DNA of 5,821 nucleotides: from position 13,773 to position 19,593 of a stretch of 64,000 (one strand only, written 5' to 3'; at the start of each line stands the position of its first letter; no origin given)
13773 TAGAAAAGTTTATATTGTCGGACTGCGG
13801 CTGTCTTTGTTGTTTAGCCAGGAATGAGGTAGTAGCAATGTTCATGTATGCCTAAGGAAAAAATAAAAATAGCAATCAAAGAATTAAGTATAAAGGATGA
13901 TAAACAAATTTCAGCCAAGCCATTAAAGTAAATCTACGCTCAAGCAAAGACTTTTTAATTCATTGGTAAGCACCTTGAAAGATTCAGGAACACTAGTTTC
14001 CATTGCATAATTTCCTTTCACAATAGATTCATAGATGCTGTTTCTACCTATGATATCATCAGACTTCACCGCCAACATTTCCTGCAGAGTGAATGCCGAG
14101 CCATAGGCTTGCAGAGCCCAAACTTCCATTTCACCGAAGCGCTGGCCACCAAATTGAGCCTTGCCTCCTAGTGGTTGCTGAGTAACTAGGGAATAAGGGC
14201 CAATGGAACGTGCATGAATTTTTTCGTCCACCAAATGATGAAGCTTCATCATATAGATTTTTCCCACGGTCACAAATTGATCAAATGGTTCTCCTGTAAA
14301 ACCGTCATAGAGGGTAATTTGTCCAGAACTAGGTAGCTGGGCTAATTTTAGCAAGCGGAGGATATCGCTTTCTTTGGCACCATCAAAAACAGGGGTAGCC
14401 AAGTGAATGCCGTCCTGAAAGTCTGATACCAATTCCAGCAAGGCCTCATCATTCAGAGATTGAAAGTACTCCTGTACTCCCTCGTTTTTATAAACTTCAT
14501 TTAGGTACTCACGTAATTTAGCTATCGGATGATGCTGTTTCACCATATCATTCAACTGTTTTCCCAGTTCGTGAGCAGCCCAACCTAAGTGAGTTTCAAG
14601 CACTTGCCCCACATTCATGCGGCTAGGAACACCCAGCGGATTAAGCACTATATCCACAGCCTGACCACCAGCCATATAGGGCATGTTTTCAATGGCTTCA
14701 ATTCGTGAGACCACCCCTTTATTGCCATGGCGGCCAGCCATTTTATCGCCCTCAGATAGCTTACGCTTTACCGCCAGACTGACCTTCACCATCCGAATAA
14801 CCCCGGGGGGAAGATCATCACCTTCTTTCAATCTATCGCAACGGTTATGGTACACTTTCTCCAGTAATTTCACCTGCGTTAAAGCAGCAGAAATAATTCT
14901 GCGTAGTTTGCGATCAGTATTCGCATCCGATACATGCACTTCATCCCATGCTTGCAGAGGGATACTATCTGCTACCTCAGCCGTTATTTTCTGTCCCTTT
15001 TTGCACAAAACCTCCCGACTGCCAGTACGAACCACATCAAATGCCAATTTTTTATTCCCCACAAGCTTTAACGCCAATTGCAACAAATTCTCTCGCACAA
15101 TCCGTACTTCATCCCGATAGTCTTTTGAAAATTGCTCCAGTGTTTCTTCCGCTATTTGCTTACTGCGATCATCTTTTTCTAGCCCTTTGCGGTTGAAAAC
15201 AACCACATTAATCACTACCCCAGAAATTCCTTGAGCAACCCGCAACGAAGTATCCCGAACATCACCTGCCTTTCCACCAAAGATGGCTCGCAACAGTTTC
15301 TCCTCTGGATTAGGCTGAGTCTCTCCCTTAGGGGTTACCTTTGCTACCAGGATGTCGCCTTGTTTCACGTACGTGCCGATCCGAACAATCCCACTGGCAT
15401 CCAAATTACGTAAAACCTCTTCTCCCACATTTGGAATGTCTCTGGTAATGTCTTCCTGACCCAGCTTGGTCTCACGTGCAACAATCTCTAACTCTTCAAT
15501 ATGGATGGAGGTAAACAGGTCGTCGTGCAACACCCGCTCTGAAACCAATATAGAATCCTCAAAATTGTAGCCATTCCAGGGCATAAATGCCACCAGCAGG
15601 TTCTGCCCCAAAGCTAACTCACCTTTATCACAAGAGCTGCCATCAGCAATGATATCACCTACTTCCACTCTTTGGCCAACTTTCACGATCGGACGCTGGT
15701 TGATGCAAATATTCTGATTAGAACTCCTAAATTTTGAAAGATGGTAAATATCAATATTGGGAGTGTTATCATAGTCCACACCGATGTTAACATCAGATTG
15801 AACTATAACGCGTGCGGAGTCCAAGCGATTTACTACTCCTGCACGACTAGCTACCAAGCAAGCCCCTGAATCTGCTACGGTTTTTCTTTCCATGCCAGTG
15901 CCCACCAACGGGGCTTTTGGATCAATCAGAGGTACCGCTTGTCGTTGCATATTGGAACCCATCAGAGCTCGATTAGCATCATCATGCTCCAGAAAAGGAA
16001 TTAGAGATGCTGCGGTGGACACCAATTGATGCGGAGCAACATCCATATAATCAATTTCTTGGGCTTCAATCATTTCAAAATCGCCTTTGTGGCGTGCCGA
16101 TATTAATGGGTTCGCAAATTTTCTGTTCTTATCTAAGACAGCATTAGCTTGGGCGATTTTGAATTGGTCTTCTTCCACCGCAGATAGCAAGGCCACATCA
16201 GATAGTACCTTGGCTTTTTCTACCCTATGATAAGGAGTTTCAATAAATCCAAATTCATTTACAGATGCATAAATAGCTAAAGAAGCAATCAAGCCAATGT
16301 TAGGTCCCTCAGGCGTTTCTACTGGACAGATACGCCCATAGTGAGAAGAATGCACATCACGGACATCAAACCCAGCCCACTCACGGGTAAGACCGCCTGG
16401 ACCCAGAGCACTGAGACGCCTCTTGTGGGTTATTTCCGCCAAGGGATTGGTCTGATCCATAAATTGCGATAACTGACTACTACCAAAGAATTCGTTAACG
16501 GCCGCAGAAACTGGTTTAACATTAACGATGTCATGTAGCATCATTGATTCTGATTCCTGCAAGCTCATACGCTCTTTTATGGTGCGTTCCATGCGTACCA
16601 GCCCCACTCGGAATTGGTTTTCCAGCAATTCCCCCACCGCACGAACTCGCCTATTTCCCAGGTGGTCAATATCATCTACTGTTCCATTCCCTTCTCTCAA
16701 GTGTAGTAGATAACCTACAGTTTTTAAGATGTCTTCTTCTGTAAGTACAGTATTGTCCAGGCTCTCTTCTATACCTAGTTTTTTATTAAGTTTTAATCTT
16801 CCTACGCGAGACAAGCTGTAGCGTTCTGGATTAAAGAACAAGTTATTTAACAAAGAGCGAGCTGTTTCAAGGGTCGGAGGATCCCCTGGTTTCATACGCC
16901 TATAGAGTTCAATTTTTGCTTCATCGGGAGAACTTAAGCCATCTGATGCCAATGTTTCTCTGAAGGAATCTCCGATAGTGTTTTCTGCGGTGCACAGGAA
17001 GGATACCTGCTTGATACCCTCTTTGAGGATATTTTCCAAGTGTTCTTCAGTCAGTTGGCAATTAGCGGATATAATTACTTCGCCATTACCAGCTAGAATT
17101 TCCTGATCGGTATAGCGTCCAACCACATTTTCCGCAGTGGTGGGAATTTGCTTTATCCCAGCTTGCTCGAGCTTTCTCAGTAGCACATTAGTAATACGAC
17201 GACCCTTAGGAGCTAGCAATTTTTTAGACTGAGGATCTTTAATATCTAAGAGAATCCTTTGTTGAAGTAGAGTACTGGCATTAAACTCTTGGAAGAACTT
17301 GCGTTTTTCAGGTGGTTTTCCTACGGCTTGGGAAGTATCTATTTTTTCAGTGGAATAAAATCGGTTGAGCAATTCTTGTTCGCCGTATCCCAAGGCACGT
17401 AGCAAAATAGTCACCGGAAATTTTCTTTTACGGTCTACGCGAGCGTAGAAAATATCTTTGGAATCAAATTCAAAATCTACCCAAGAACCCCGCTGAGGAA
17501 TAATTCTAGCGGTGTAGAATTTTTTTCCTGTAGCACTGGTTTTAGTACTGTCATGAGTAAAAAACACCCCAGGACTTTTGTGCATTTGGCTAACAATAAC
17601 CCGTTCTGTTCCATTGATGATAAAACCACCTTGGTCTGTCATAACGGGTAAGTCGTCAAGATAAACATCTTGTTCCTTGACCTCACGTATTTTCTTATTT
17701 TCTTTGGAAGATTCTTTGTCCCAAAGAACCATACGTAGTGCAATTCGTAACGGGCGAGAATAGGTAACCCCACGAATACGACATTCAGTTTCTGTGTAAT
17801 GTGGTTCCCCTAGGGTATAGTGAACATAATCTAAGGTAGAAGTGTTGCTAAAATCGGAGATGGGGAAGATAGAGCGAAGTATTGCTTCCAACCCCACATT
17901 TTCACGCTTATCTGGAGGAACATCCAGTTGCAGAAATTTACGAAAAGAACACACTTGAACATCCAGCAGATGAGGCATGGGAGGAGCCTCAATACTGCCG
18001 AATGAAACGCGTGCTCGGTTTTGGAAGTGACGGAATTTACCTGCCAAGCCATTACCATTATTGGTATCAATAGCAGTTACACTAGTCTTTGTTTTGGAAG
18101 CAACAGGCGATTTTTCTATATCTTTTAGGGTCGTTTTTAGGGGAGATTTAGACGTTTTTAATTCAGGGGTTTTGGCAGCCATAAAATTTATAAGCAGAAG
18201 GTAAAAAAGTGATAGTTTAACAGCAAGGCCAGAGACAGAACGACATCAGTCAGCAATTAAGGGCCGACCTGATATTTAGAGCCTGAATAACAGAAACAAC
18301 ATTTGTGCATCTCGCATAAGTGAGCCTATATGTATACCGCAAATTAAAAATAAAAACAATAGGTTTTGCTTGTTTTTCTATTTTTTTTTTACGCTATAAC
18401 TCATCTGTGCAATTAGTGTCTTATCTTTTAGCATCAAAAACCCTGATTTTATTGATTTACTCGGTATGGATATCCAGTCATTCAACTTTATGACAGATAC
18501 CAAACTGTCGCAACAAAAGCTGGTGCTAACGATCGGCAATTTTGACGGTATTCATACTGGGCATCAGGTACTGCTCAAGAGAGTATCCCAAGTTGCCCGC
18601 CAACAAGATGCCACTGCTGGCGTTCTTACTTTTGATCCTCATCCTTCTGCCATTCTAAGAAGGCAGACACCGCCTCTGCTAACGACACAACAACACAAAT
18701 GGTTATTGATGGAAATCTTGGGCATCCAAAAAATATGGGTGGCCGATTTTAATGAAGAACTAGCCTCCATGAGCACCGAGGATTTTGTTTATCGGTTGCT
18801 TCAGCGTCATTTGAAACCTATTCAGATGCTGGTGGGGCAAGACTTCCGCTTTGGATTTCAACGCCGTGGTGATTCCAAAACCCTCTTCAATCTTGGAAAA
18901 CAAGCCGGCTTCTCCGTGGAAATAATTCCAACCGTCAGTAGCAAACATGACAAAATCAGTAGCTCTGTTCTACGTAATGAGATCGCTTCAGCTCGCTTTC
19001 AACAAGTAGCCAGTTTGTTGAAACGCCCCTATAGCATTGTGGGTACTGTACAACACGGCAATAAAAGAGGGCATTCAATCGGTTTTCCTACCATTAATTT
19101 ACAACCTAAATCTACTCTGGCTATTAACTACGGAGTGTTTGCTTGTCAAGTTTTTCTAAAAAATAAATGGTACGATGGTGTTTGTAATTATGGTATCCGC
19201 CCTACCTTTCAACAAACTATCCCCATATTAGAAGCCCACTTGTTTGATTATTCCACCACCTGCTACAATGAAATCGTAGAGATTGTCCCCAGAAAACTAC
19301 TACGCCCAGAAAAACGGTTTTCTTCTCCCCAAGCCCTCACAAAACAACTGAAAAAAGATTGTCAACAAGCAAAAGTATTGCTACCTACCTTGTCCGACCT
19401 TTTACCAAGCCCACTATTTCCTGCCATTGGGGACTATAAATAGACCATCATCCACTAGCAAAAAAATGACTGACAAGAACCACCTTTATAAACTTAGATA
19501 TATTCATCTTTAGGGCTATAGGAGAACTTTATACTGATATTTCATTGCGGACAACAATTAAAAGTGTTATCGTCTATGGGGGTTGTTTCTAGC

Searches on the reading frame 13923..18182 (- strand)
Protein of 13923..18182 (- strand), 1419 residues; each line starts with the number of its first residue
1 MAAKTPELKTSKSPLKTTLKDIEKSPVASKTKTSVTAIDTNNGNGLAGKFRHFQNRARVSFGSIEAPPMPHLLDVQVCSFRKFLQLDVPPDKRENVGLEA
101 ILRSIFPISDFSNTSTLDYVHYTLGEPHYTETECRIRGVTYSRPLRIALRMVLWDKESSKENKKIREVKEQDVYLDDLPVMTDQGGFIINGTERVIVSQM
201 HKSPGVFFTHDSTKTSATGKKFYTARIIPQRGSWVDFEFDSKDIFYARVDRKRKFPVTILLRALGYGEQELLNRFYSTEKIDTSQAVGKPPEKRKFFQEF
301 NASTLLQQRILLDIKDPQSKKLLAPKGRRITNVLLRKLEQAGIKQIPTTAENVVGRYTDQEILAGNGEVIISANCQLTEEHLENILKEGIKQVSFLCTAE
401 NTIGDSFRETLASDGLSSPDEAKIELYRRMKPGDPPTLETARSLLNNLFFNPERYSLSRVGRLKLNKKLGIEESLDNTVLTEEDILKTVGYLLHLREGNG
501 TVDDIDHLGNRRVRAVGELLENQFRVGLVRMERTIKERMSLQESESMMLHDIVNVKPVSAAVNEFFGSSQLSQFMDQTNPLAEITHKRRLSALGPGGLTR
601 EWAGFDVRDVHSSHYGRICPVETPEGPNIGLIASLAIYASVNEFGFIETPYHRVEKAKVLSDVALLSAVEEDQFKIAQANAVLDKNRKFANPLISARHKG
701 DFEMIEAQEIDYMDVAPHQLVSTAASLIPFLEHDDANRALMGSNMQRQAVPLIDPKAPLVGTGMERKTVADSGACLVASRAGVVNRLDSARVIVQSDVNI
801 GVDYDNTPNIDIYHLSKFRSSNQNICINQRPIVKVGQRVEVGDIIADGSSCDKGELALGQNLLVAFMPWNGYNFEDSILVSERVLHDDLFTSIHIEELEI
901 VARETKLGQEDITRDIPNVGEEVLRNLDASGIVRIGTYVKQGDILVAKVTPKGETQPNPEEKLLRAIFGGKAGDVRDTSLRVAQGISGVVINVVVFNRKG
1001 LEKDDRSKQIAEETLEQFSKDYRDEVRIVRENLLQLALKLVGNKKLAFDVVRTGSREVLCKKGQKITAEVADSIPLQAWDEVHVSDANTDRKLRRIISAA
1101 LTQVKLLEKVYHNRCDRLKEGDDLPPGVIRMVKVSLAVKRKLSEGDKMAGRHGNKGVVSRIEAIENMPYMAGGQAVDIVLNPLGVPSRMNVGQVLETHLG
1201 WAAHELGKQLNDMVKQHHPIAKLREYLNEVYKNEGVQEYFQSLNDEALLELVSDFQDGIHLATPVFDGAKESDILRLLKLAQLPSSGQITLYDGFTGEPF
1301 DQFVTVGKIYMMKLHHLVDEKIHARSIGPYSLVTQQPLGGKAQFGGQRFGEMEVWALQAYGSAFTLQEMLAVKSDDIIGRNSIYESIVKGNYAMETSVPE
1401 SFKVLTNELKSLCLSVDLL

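Call 58: search_protein_families(library=pfam, proteins=[window:13923-18182:-], max_evalue=0.00001)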
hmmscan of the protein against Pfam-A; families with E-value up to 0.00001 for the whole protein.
window:13923-18182:- (1419 aa): 6 families
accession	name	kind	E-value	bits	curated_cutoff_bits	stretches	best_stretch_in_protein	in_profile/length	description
PF00562.33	RNA_pol_Rpb2_6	-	8e-129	430.4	23.4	1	777-1343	1-373/373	RNA polymerase Rpb2, domain 6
PF04561.19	RNA_pol_Rpb2_2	-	1.5e-33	116.5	21.7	2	407-514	87-190/190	RNA polymerase Rpb2, domain 2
PF04565.21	RNA_pol_Rpb2_3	-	8.6e-29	100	21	1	573-641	1-68/68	RNA polymerase Rpb2, domain 3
PF04563.20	RNA_pol_Rpb2_1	-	9.8e-26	91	28.2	1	72-559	2-202/203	RNA polymerase beta subunit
PF04560.25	RNA_pol_Rpb2_7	-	1e-24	87.2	32.1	1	1345-1418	1-84/87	RNA polymerase Rpb2, domain 7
PF10385.14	RNA_pol_Rpb2_45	-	3.5e-21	75.4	28.2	1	651-716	1-66/66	RNA polymerase beta subunit external 1 domain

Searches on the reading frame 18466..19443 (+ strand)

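Call 56: search_protein_families(library=pfam, proteins=[window:18466-19443:+], max_evalue=0.00001)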
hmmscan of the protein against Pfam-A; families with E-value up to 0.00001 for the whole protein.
window:18466-19443:+ (325 aa): 2 families
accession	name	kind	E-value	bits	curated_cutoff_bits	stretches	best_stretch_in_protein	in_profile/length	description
PF06574.18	FAD_syn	-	2.3e-45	154.7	27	1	15-167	4-157/158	FAD synthetase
PF01687.23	Flavokinase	-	2.6e-36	125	19.6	1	185-305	1-123/124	Riboflavin kinase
